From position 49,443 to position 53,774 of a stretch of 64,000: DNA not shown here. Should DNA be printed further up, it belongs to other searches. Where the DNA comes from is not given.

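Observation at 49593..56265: Pls-type NRPS, M1 peptidase and MOP-like exporter operon: candidate cationic homopoly(amino acid) system not known to me in mycobacteria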

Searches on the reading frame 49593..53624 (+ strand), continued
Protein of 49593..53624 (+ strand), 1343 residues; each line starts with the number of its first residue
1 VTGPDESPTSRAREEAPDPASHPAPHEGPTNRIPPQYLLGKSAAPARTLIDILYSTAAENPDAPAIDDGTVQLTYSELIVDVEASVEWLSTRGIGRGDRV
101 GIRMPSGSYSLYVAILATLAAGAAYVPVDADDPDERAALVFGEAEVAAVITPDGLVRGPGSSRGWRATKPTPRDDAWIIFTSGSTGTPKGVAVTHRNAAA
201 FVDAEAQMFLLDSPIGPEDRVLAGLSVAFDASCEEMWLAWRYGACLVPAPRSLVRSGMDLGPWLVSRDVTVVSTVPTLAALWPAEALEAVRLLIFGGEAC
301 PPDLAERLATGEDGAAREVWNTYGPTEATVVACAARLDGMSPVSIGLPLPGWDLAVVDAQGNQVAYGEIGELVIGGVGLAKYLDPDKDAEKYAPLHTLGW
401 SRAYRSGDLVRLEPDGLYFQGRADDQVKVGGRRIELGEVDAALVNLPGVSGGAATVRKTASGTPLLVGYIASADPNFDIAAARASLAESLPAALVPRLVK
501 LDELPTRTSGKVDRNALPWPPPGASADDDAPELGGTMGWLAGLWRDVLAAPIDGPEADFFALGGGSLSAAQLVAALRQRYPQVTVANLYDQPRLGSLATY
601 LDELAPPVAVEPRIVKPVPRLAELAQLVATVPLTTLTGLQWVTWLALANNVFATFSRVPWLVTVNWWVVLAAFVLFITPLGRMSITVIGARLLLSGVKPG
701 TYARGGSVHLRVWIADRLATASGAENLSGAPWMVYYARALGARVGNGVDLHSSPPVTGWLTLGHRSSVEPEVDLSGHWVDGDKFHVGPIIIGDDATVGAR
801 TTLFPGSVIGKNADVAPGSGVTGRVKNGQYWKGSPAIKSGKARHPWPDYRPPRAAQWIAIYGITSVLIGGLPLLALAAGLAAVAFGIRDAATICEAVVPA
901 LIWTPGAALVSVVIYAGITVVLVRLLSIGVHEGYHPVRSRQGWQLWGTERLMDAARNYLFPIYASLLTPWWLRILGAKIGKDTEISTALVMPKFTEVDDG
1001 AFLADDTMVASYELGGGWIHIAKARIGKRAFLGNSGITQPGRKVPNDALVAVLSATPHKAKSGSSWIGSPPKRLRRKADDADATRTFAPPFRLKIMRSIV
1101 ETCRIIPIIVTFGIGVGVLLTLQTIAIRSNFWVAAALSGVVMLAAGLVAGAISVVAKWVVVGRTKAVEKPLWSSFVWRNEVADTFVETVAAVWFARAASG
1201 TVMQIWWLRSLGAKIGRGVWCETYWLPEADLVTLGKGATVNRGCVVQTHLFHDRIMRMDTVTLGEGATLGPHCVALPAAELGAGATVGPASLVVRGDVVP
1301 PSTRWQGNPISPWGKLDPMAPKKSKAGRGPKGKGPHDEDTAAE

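Call 8: find_homologous_proteins(query=window:49593-53621:+, max_evalue=1e-20)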
Query window:49593-53621:+ (1343 aa): 7985 proteins with E <= 1e-20 among 8000 candidates; the best 120 are listed.
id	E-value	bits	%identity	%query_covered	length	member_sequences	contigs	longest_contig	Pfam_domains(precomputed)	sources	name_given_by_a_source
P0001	0.0e+0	2795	92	99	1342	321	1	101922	PF00550.32,PF00132.31,PF00501.35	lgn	-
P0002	0.0e+0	2313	78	98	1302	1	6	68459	PF00550.32,PF00132.31,PF00501.35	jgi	jgi:non-ribosomal peptide synthetase-like protein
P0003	0.0e+0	2311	79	96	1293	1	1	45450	PF00550.32,PF00132.31,PF00501.35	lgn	-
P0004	0.0e+0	2302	77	99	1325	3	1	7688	PF00550.32,PF00132.31,PF00501.35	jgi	jgi:non-ribosomal peptide synthetase-like protein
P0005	0.0e+0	2301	78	97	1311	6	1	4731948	PF00550.32,PF14602.13,PF00132.31,PF00501.35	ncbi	ncbi:Pls/PosA family non-ribosomal peptide synthetase [Mycolicibacterium brisbanense]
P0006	0.0e+0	2301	78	97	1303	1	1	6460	PF00550.32,PF00132.31,PF00501.35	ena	-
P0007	0.0e+0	2301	77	97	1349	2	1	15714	PF00550.32,PF00132.31,PF00501.35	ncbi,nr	ncbi:MAG: amino acid adenylation domain-containing protein [Mycobacterium sp.]|nr:amino acid adenyla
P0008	0.0e+0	2300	78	98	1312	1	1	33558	PF00550.32,PF14602.13,PF00132.31,PF00501.35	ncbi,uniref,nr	ncbi:Pls/PosA family non-ribosomal peptide synthetase [Mycobacterium aquaticum]|uniref:Amino acid ad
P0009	0.0e+0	2300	79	96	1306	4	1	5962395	PF00550.32,PF00132.31,PF00501.35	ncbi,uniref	ncbi:Pls/PosA family non-ribosomal peptide synthetase [Mycolicibacterium mengxianglii]|uniref:Pls/Po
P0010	0.0e+0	2300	78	97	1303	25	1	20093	PF00550.32,PF00132.31,PF00501.35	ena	-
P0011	0.0e+0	2298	79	96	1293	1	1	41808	PF00550.32,PF00132.31,PF00501.35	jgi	jgi:non-ribosomal peptide synthetase-like protein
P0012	0.0e+0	2298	77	97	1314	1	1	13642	PF00550.32,PF00132.31,PF00501.35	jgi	jgi:non-ribosomal peptide synthetase-like protein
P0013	0.0e+0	2297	77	98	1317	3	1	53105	PF00550.32,PF00132.31,PF00501.35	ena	-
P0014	0.0e+0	2296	79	96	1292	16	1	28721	PF00550.32,PF00132.31,PF00501.35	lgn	-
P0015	0.0e+0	2296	79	95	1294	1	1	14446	PF00550.32,PF00132.31,PF00501.35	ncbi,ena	-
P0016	0.0e+0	2296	78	96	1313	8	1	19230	PF00550.32,PF00132.31,PF00501.35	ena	-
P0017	0.0e+0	2295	78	98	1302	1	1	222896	PF00550.32,PF00132.31,PF00501.35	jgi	jgi:non-ribosomal peptide synthetase-like protein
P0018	0.0e+0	2295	79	95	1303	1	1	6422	PF00550.32,PF00132.31,PF00501.35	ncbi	-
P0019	0.0e+0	2295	79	96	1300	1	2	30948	PF00550.32,PF00132.31,PF00501.35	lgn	-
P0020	0.0e+0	2295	78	95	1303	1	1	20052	PF00550.32,PF00132.31,PF00501.35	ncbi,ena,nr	ncbi:MAG TPA: amino acid adenylation domain-containing protein [Mycobacterium sp.]|nr:amino acid ade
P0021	0.0e+0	2295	78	95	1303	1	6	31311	PF00550.32,PF00132.31,PF00501.35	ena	-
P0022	0.0e+0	2295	79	96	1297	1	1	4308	PF00550.32,PF00132.31,PF00501.35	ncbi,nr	ncbi:MAG: amino acid adenylation protein [Mycobacterium sp.]|nr:amino acid adenylation protein [Myco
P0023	0.0e+0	2295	78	95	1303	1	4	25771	PF00550.32,PF00132.31,PF00501.35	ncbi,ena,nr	ncbi:MAG TPA: amino acid adenylation domain-containing protein [Mycobacterium sp.]|nr:amino acid ade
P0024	0.0e+0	2294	78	95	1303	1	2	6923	PF00550.32,PF00132.31,PF00501.35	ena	-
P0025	0.0e+0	2294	78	95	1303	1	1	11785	PF00550.32,PF00132.31,PF00501.35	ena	-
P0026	0.0e+0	2293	78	97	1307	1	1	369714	PF00550.32,PF00132.31,PF00501.35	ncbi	ncbi:Pls/PosA family non-ribosomal peptide synthetase [Mycolicibacterium sp. XJ870]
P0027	0.0e+0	2293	78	95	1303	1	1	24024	PF00550.32,PF00132.31,PF00501.35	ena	-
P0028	0.0e+0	2293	78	95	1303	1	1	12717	PF00550.32,PF00132.31,PF00501.35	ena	-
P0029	0.0e+0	2293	78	95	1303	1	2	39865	PF00550.32,PF00132.31,PF00501.35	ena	-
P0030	0.0e+0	2293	77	97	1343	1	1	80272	PF00550.32,PF00132.31,PF00501.35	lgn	-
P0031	0.0e+0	2293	78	95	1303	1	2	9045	PF00550.32,PF00132.31,PF00501.35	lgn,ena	-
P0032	0.0e+0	2292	77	99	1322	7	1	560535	PF00550.32,PF00132.31,PF00501.35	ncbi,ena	-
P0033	0.0e+0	2292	78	95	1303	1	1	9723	PF00550.32,PF00132.31,PF00501.35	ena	-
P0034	0.0e+0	2291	77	98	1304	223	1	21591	PF00550.32,PF00132.31,PF00501.35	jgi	jgi:non-ribosomal peptide synthetase-like protein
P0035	0.0e+0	2290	78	98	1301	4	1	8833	PF00550.32,PF00132.31,PF00501.35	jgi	jgi:non-ribosomal peptide synthetase-like protein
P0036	0.0e+0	2290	79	95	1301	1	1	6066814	PF00550.32,PF00132.31,PF00501.35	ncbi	ncbi:Pls/PosA family non-ribosomal peptide synthetase [Mycobacterium sp. MMS18-G62]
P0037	0.0e+0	2290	78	95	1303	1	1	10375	PF00550.32,PF00132.31,PF00501.35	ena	-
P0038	0.0e+0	2289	79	96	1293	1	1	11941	PF00550.32,PF00132.31,PF00501.35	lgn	-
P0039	0.0e+0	2289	78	97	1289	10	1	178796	PF00550.32,PF00132.31,PF00501.35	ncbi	ncbi:Pls/PosA family non-ribosomal peptide synthetase [Mycobacterium sp. LTG2003]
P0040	0.0e+0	2289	77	99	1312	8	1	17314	PF00550.32,PF14602.13,PF00132.31,PF00501.35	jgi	jgi:non-ribosomal peptide synthetase-like protein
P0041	0.0e+0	2289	78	97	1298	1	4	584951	PF00550.32,PF00132.31,PF00501.35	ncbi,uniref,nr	ncbi:amino acid adenylation domain-containing protein [Mycolicibacterium canariasense]|uniref:Amino 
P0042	0.0e+0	2288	79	96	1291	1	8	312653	PF00550.32,PF00132.31,PF00501.35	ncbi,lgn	-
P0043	0.0e+0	2288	78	97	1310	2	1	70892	PF00550.32,PF00132.31,PF00501.35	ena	-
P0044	0.0e+0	2287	79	95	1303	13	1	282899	PF00550.32,PF00132.31,PF00501.35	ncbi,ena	-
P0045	0.0e+0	2287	77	98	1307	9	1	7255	PF00550.32,PF00132.31,PF00501.35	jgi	jgi:non-ribosomal peptide synthetase-like protein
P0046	0.0e+0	2287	77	98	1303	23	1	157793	PF00550.32,PF00132.31,PF00501.35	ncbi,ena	-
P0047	0.0e+0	2287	78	97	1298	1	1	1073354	PF00550.32,PF00501.35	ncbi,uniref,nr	ncbi:Pls/PosA family non-ribosomal peptide synthetase [Mycolicibacterium sp. 120266]|uniref:Pls/PosA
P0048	0.0e+0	2287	78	98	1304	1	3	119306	PF00550.32,PF00132.31,PF00501.35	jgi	jgi:non-ribosomal peptide synthetase-like protein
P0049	0.0e+0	2287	77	98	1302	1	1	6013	PF00550.32,PF00132.31,PF00501.35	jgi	jgi:non-ribosomal peptide synthetase-like protein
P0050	0.0e+0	2287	78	97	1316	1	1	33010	PF00550.32,PF00132.31,PF00501.35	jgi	-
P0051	0.0e+0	2286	76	98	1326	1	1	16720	PF00550.32,PF00132.31,PF00501.35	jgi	jgi:non-ribosomal peptide synthetase-like protein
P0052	0.0e+0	2286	78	96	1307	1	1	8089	PF00550.32,PF00132.31,PF00501.35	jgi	jgi:non-ribosomal peptide synthetase-like protein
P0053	0.0e+0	2286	77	98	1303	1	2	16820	PF00550.32,PF00132.31,PF00501.35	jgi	jgi:non-ribosomal peptide synthetase-like protein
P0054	0.0e+0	2286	77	98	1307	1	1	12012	PF00550.32,PF00132.31,PF00501.35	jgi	jgi:non-ribosomal peptide synthetase-like protein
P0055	0.0e+0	2285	77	99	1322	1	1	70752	PF00550.32,PF00132.31,PF00501.35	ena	-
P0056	0.0e+0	2285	78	97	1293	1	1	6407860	PF00550.32,PF00132.31,PF00501.35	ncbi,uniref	ncbi:Pls/PosA family non-ribosomal peptide synthetase [Mycobacterium sp. MS1601]|uniref:Pls/PosA fam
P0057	0.0e+0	2285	78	97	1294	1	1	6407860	PF00550.32,PF00132.31,PF00501.35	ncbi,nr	ncbi:amino acid adenylation protein [Mycobacterium sp. MS1601]|nr:Pls/PosA family non-ribosomal pept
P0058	0.0e+0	2284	77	98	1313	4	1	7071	PF00550.32,PF00132.31,PF00501.35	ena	-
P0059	0.0e+0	2284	78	96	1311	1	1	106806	PF00550.32,PF14602.13,PF00132.31,PF00501.35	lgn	-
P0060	0.0e+0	2284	78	97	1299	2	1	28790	PF00550.32,PF00132.31,PF00501.35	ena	-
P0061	0.0e+0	2284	78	98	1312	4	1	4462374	PF00550.32,PF00132.31,PF00501.35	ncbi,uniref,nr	ncbi:Pls/PosA family non-ribosomal peptide synthetase [Mycobacterium sp. 155]|uniref:Pls/PosA family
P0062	0.0e+0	2283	78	97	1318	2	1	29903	PF00550.32,PF00132.31,PF00501.35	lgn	-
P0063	0.0e+0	2283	77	97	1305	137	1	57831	PF00550.32,PF00132.31,PF00501.35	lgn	-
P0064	0.0e+0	2283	77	97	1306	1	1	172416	PF00550.32,PF00132.31,PF00501.35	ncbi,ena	-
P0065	0.0e+0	2282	77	98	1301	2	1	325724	PF00550.32,PF00132.31,PF00501.35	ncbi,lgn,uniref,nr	ncbi:Pls/PosA family non-ribosomal peptide synthetase [Mycolicibacterium sphagni]|uniref:Pls/PosA fa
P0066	0.0e+0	2282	78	97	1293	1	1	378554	PF00550.32,PF00132.31,PF00501.35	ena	-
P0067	0.0e+0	2282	78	96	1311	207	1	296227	PF00550.32,PF14602.13,PF00132.31,PF00501.35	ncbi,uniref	ncbi:Pls/PosA family non-ribosomal peptide synthetase [Mycolicibacterium houstonense]|uniref:Pls/Pos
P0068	0.0e+0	2282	77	98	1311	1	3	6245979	PF00550.32,PF00132.31,PF00501.35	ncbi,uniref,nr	ncbi:Pls/PosA family non-ribosomal peptide synthetase [Mycolicibacterium sp. ELW1]|uniref:Pls/PosA f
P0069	0.0e+0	2282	77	98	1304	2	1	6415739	PF00550.32,PF00132.31,PF00501.35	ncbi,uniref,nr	ncbi:amino acid adenylation enzyme/thioester reductase family protein [Mycolicibacterium rhodesiae N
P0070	0.0e+0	2282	78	96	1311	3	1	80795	PF00550.32,PF00132.31,PF00501.35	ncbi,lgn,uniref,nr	ncbi:amino acid adenylation protein [Mycobacterium sp. NS-7484]|uniref:Pls/PosA family non-ribosomal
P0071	0.0e+0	2281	78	97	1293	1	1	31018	PF00550.32,PF00132.31,PF00501.35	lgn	-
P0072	0.0e+0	2281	78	96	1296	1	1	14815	PF00550.32,PF00132.31,PF00501.35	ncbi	-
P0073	0.0e+0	2280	78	95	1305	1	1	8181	PF00550.32,PF00132.31,PF00501.35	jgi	jgi:non-ribosomal peptide synthetase-like protein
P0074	0.0e+0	2280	77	97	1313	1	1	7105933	PF00550.32,PF00132.31,PF00501.35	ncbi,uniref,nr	ncbi:Pls/PosA family non-ribosomal peptide synthetase [Mycolicibacterium goodii]|uniref:Amino acid a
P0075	0.0e+0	2280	79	95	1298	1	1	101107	PF00550.32,PF00132.31,PF00501.35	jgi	jgi:non-ribosomal peptide synthetase-like protein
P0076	0.0e+0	2280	79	96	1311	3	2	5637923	PF00550.32,PF00132.31,PF00501.35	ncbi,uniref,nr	ncbi:Pls/PosA family non-ribosomal peptide synthetase [Mycolicibacterium grossiae]|uniref:Amino acid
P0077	0.0e+0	2280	79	95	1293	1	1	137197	PF00550.32,PF00132.31,PF00501.35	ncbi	ncbi:non-ribosomal peptide synthetase [soil metagenome]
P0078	0.0e+0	2279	78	96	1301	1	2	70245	PF00550.32,PF00132.31,PF00501.35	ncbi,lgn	-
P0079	0.0e+0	2279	78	98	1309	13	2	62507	PF00550.32,PF00132.31,PF00501.35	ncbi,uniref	ncbi:Pls/PosA family non-ribosomal peptide synthetase [Mycolicibacterium sp.]|uniref:Pls/PosA family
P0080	0.0e+0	2279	78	96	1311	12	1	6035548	PF00550.32,PF00132.31,PF00501.35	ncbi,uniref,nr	ncbi:Pls/PosA family non-ribosomal peptide synthetase [Mycolicibacterium pallens]|uniref:Amino acid 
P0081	0.0e+0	2279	78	97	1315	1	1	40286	PF00550.32,PF00132.31,PF00501.35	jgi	jgi:non-ribosomal peptide synthetase-like protein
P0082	0.0e+0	2279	78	96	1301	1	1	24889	PF00550.32,PF00132.31,PF00501.35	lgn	-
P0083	0.0e+0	2279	78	96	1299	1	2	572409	PF00550.32,PF00132.31,PF00501.35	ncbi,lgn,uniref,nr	ncbi:Pls/PosA family non-ribosomal peptide synthetase [Mycolicibacterium rhodesiae]|uniref:Amino aci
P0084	0.0e+0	2278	78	97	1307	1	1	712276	PF00550.32,PF00132.31,PF00501.35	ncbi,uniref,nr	ncbi:Pls/PosA family non-ribosomal peptide synthetase [Mycolicibacterium sp. 050158]|uniref:Pls/PosA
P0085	0.0e+0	2278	78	96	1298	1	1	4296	PF00550.32,PF00132.31,PF00501.35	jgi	jgi:non-ribosomal peptide synthetase-like protein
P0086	0.0e+0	2278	78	95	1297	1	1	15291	PF00550.32,PF00132.31,PF00501.35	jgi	jgi:non-ribosomal peptide synthetase-like protein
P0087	0.0e+0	2278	77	98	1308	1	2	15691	PF00550.32,PF00132.31,PF00501.35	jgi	jgi:non-ribosomal peptide synthetase-like protein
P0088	0.0e+0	2278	78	97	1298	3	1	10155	PF00550.32,PF00132.31,PF00501.35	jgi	jgi:non-ribosomal peptide synthetase-like protein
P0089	0.0e+0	2278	78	97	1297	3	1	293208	PF00550.32,PF00132.31,PF00501.35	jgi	jgi:non-ribosomal peptide synthetase-like protein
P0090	0.0e+0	2278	77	97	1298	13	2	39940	PF00550.32,PF00132.31,PF00501.35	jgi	jgi:non-ribosomal peptide synthetase-like protein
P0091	0.0e+0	2277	77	97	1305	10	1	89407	PF00550.32,PF00501.35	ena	-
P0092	0.0e+0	2277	77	97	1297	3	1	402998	PF00550.32,PF00132.31,PF00501.35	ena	-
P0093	0.0e+0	2277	79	95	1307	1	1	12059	PF00550.32,PF00132.31,PF00501.35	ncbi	-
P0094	0.0e+0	2277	77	98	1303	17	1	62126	PF00550.32,PF00132.31,PF00501.35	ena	-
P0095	0.0e+0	2277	78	97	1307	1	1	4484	PF00550.32,PF00132.31,PF00501.35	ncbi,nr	ncbi:MAG: hypothetical protein QOK12_2949 [Mycobacterium sp.]|nr:hypothetical protein [Mycobacterium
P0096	0.0e+0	2277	78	97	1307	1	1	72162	PF00550.32,PF00132.31,PF00501.35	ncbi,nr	ncbi:MAG: amino acid adenylation enzyme/thioester reductase family protein [Mycobacterium sp.]|nr:am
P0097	0.0e+0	2277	77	98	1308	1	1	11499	PF00550.32,PF00132.31,PF00501.35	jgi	jgi:non-ribosomal peptide synthetase-like protein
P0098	0.0e+0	2277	77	98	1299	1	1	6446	PF00550.32,PF00132.31,PF00501.35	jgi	jgi:non-ribosomal peptide synthetase-like protein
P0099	0.0e+0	2277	79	96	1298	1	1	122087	PF00550.32,PF00132.31,PF00501.35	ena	-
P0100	0.0e+0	2276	77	98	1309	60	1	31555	PF00550.32,PF00132.31,PF00501.35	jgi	jgi:non-ribosomal peptide synthetase-like protein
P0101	0.0e+0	2276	77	97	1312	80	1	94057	PF00550.32,PF00132.31,PF00501.35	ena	-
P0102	0.0e+0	2276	78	96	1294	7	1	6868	PF00550.32,PF00132.31,PF00501.35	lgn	-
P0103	0.0e+0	2276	77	97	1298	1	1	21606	PF00550.32,PF00132.31,PF00501.35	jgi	jgi:non-ribosomal peptide synthetase-like protein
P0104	0.0e+0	2276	78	96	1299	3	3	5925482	PF00550.32,PF00132.31,PF00501.35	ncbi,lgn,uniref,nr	ncbi:Pls/PosA family non-ribosomal peptide synthetase [Mycolicibacterium aichiense]|uniref:Pls/PosA 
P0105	0.0e+0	2276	77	98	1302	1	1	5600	PF00550.32,PF00132.31,PF00501.35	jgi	jgi:non-ribosomal peptide synthetase-like protein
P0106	0.0e+0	2276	78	96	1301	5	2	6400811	PF00550.32,PF00132.31,PF00501.35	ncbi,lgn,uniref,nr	ncbi:Pls/PosA family non-ribosomal peptide synthetase [Mycolicibacterium helvum]|uniref:Amino acid a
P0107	0.0e+0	2276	78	97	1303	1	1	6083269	PF00550.32,PF00132.31,PF00501.35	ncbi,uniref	ncbi:Pls/PosA family non-ribosomal peptide synthetase [Mycolicibacterium sp. Dal123E01]|uniref:Pls/P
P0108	0.0e+0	2276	77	98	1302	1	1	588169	PF00550.32,PF00132.31,PF00501.35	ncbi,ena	-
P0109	0.0e+0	2276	78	97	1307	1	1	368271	PF00550.32,PF00132.31,PF00501.35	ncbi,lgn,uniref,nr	ncbi:Pls/PosA family non-ribosomal peptide synthetase [Mycobacterium sp. AZCC_0083]|uniref:Pls/PosA 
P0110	0.0e+0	2275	77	98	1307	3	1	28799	PF00550.32,PF00132.31,PF00501.35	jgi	-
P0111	0.0e+0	2275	76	98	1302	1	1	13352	PF00550.32,PF00132.31,PF00501.35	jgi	jgi:non-ribosomal peptide synthetase-like protein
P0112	0.0e+0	2275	77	96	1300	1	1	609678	PF00550.32,PF00132.31,PF00501.35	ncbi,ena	-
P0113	0.0e+0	2275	78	96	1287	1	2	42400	PF00550.32,PF00501.35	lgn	-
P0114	0.0e+0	2275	76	98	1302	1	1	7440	PF00550.32,PF00132.31,PF00501.35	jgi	jgi:non-ribosomal peptide synthetase-like protein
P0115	0.0e+0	2274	77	96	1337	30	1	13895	PF00550.32,PF00132.31,PF00501.35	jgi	jgi:non-ribosomal peptide synthetase-like protein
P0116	0.0e+0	2274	77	98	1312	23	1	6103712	PF00550.32,PF00132.31,PF00501.35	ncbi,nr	ncbi:amino acid adenylation protein [Mycolicibacterium litorale]|nr:amino acid adenylation protein [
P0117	0.0e+0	2274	78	95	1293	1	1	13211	PF00550.32,PF00132.31,PF00501.35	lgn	-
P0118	0.0e+0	2274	77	98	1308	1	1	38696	PF00550.32,PF00132.31,PF00501.35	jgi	jgi:non-ribosomal peptide synthetase-like protein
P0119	0.0e+0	2274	78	98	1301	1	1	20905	PF00550.32,PF00132.31,PF00501.35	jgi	jgi:non-ribosomal peptide synthetase-like protein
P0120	0.0e+0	2274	78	96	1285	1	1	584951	PF00550.32,PF00132.31,PF00501.35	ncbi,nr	ncbi:amino acid adenylation domain-containing protein [Mycolicibacterium canariasense]|nr:amino acid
